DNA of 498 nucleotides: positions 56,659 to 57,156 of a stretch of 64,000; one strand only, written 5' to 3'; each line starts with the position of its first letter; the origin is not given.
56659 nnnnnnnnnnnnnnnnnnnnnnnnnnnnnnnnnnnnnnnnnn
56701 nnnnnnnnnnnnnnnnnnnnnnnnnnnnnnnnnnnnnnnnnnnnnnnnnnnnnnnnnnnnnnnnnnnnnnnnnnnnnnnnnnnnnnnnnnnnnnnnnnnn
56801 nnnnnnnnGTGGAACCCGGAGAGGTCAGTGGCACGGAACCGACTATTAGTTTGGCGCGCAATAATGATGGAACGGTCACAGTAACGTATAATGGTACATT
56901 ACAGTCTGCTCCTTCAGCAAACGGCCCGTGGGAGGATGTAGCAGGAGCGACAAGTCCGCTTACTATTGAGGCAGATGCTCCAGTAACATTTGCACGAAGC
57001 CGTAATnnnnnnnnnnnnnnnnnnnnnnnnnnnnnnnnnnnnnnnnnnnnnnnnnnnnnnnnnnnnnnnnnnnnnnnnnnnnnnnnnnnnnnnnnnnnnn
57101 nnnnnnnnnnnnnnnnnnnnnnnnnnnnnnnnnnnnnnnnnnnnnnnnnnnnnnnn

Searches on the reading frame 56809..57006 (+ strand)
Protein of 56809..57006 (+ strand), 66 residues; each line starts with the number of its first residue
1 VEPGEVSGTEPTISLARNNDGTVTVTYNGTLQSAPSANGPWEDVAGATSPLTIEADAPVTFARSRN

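Call 43: search_protein_families(library=ncbifam, proteins=[window:56809-57006:+], max_evalue=10)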
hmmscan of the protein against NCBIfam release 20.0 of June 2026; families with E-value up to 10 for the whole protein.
seq(66 aa): 2 families
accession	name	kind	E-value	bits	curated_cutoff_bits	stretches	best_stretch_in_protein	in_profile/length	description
TIGR04203.1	RPT_S_cricet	repeat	0.0065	16.6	60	1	11-28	2-19/38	TIGR04203-type repeat-containing surface protein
NF053582.1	motif_MiiA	domain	0.016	14.9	24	1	18-27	4-13/27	MiiA motif-containing surface protein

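Call 44: search_protein_families(library=pfam, proteins=[window:56809-57006:+], max_evalue=10)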
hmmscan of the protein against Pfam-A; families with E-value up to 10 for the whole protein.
seq(66 aa): 1 family
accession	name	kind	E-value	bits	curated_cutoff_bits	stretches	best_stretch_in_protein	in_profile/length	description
PF22414.1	Hia_Tpr_ring_dom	-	0.005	17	27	1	6-28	13-35/37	Trimeric autotransporter adhesin, Trp ring domain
